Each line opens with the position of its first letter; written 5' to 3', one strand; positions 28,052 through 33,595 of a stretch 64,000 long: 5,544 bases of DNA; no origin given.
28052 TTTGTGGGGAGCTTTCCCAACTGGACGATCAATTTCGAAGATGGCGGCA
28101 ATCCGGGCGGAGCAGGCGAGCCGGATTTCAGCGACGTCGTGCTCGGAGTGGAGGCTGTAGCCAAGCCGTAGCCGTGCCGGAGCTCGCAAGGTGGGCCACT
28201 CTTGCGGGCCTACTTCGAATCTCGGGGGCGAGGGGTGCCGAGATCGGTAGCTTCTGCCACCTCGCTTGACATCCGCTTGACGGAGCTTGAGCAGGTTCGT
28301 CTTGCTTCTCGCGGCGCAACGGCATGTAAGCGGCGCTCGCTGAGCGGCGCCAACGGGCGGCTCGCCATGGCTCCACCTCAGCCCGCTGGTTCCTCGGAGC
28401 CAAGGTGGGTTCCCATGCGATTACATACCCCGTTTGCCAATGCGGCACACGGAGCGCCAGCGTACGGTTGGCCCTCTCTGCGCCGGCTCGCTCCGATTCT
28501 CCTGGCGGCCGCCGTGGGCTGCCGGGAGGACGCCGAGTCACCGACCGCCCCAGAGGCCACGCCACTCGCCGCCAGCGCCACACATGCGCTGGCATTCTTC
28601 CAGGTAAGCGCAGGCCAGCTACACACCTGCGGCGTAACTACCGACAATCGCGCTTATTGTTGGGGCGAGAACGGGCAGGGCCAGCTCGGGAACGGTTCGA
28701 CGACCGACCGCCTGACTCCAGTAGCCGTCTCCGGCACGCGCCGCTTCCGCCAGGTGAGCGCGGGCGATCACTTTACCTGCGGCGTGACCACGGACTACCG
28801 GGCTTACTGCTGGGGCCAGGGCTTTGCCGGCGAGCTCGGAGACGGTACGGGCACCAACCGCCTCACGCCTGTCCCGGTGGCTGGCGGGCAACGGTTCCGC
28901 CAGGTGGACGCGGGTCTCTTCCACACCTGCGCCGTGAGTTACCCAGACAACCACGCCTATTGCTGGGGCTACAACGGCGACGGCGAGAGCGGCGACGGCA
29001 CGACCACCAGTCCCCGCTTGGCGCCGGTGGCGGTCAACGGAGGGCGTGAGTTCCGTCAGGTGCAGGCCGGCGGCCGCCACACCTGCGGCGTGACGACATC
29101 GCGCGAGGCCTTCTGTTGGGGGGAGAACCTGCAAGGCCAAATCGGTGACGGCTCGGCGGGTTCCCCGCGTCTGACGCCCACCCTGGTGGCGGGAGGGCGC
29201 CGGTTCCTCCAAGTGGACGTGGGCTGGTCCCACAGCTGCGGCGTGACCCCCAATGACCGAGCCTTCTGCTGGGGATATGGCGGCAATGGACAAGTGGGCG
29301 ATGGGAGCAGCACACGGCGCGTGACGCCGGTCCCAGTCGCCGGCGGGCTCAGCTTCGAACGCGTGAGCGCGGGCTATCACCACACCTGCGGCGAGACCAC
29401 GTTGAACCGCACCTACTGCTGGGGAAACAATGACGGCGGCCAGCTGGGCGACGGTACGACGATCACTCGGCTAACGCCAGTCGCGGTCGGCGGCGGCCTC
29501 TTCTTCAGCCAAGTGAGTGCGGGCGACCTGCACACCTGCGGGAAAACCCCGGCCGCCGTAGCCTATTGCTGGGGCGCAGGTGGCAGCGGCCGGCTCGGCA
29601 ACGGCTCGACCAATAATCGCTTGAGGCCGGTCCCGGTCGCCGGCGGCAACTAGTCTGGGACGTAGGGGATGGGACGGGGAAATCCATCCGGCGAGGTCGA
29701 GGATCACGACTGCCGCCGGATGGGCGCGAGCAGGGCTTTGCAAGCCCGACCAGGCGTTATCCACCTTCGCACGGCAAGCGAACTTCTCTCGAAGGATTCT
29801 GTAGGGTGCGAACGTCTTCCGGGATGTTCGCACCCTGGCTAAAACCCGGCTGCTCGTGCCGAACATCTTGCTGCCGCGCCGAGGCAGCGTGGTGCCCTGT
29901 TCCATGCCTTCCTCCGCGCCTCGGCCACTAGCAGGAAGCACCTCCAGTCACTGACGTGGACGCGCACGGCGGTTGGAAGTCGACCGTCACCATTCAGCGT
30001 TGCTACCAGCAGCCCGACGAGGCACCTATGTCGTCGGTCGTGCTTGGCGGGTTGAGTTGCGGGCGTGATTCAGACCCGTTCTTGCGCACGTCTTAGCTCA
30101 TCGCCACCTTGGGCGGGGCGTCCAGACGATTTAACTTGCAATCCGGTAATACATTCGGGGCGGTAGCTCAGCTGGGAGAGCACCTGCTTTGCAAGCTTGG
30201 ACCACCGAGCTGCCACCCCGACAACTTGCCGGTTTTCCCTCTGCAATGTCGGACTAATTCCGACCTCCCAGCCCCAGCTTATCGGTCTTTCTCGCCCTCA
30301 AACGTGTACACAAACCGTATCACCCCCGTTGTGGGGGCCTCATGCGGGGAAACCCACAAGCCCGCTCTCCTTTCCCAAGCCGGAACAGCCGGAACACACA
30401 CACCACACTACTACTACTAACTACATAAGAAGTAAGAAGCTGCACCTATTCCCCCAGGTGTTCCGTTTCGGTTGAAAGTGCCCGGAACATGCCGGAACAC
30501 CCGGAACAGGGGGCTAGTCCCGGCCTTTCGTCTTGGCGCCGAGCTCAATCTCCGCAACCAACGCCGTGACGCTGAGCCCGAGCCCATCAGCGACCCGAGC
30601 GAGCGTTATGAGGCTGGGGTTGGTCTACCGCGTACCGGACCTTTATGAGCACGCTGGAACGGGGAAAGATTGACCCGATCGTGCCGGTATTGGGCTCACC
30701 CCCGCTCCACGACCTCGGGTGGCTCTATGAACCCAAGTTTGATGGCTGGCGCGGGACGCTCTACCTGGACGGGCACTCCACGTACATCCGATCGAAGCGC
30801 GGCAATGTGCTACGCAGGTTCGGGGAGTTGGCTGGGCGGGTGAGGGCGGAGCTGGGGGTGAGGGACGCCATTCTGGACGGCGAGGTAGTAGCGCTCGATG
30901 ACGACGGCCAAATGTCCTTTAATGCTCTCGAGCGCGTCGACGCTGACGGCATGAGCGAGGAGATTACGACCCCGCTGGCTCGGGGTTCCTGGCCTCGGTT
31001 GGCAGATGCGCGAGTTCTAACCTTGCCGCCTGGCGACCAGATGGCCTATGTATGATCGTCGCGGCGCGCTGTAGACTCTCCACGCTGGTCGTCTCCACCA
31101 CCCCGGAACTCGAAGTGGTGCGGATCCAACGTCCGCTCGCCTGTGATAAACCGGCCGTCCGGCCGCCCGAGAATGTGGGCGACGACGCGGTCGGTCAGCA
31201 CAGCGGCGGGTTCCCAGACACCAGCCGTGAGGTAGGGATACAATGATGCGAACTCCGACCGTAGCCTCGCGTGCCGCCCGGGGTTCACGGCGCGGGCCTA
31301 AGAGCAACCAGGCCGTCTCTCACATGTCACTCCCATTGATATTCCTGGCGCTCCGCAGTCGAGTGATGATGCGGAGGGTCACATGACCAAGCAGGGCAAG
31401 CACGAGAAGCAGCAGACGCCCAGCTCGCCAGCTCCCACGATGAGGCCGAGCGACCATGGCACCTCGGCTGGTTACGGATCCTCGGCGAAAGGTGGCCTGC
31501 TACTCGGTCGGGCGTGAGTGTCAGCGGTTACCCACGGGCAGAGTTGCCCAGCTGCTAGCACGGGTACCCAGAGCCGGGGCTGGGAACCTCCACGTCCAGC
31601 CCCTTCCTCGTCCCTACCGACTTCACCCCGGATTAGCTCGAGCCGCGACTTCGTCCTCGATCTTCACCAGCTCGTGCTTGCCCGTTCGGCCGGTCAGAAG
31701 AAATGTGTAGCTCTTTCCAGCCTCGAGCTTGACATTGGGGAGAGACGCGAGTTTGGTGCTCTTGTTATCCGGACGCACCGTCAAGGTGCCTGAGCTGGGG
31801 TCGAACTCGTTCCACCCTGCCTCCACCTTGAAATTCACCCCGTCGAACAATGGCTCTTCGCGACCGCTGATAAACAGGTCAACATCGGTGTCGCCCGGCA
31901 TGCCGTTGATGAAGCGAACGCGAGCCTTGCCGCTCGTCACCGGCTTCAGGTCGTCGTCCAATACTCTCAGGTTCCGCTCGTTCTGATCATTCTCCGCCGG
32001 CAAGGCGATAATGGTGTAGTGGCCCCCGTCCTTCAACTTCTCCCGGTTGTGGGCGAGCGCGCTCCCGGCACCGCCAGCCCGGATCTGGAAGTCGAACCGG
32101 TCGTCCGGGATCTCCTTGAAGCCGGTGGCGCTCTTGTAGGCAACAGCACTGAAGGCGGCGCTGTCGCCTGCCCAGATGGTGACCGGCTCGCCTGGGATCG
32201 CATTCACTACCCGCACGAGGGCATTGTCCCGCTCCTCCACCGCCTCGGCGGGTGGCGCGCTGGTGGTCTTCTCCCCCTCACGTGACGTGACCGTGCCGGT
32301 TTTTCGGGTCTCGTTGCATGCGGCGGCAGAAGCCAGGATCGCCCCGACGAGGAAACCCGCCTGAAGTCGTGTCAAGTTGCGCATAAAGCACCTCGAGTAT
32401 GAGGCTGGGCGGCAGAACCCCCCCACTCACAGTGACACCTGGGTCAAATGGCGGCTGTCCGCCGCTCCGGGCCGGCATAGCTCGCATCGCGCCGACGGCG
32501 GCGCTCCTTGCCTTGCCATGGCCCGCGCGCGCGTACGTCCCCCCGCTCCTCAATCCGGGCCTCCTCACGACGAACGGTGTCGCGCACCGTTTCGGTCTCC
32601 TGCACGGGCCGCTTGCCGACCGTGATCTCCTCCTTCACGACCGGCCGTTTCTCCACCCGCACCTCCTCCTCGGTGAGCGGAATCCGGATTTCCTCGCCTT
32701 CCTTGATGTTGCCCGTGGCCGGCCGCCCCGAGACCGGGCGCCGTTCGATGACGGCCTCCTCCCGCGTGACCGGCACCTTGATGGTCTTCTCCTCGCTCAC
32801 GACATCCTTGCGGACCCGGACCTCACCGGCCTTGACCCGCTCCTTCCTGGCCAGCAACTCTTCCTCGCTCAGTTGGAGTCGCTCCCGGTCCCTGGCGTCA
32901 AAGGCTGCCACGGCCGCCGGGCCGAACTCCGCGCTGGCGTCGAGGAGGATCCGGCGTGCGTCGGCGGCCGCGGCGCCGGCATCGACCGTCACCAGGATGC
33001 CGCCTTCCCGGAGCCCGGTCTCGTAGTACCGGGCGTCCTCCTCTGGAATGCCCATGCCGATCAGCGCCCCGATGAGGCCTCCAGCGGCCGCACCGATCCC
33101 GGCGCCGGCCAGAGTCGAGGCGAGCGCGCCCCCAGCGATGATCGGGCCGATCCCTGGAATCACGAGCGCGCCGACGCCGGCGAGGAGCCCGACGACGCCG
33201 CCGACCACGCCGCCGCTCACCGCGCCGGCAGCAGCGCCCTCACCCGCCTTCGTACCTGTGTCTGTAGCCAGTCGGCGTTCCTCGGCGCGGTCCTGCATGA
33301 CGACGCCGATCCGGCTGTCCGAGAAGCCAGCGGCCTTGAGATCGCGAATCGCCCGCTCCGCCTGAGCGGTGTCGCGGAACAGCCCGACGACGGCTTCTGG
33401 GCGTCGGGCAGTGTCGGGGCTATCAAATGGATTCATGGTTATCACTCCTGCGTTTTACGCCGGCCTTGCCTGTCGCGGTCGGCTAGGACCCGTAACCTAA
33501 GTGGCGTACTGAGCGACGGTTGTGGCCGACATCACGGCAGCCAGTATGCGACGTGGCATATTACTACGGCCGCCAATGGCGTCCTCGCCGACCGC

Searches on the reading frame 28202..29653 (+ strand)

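Call 92: search_protein_families(library=pfam, proteins=[window:28202-29653:+], max_evalue=0.00001)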
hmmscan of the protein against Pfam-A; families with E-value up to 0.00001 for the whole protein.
window:28202-29653:+ (483 aa): 4 families
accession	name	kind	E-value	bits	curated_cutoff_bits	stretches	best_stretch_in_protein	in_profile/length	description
PF25390.1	WD40_RLD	-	5.9e-78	263.2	150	2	230-479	89-345/363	RCC1-like domain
PF00415.24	RCC1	-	1.7e-56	189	21.7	5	148-193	1-48/50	Regulator of chromosome condensation (RCC1) repeat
PF13540.12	RCC1_2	-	8.2e-50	165.9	22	5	134-161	3-30/30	Regulator of chromosome condensation (RCC1) repeat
PF25384.1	Alsin_RLD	-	8e-07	29.1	100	0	354-420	244-312/405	Alsin RCC1-like domain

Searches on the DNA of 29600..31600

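Call 56: search_rna_families(source=window, start=29600, end=31600, threshold=evalue, max_evalue=10)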
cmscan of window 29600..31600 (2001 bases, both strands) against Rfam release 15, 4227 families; matches with E-value up to 10: 3.
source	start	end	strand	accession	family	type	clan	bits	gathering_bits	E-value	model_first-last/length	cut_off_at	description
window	30157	30220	+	RF00005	tRNA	Gene; tRNA;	CL00001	24.3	29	0.037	1-71/71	no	tRNA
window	29631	29728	+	RF00547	IRES_TrkB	Cis-reg; IRES;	-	19.7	40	0.022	1-352/352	no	TrkB IRES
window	29931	29979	+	RF01128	sR43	Gene; snRNA; snoRNA; CD-box;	-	12.4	45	5.7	1-56/56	no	Small nucleolar RNA sR42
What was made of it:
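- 30157..30196 (+): 5' fragment (nt 2-41) of tRNA-Ala(TGC), ending in the anticodon stem. Putative att remnant and left border of the island. The Rfam tRNA score is 24.3, below the gathering score (call 56).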

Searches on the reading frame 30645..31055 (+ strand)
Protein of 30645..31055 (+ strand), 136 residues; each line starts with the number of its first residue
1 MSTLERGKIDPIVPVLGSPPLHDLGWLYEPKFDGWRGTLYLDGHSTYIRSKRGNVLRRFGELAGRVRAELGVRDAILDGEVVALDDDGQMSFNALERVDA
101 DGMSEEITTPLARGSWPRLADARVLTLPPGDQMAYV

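Call 10: search_protein_families(library=pfam, proteins=[window:30645-31055:+], max_evalue=0.01)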
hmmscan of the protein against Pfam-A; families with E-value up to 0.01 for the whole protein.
window:30645-31055:+ (136 aa): 1 family
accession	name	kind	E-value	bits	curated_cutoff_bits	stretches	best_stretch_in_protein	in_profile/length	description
PF01068.26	DNA_ligase_A_M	-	5.8e-07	29.8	26.2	1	25-95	21-96/204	ATP dependent DNA ligase domain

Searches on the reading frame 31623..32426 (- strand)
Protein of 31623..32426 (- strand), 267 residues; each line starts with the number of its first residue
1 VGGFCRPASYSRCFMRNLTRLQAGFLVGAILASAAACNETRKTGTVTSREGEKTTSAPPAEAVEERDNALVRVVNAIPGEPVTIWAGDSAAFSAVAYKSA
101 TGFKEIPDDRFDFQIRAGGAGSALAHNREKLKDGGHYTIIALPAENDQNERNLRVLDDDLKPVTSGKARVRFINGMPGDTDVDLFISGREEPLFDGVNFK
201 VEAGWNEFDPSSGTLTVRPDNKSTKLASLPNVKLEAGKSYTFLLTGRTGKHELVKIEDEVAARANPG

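Call 31: search_protein_families(library=pfam, proteins=[window:31623-32426:-], max_evalue=0.01)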
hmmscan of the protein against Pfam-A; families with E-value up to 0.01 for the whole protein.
window:31623-32426:- (267 aa): 1 family
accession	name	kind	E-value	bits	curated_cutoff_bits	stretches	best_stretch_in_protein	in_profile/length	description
PF14344.12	DUF4397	-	1.4e-28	100.2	30.6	2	69-184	1-118/119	Domain of unknown function (DUF4397)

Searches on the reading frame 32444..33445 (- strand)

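Call 31: search_protein_families(library=pfam, proteins=[window:32444-33445:-], max_evalue=0.01)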
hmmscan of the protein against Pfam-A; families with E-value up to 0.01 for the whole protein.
window:32444-33445:- (333 aa): 2 families
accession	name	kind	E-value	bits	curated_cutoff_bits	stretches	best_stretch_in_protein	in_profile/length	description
PF09557.15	DUF2382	-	9.2e-31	106.9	23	1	190-298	1-111/111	Domain of unknown function (DUF2382)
PF11181.13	YflT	-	2.4e-11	44.4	26.2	1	19-88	2-69/99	Heat induced stress protein YflT domain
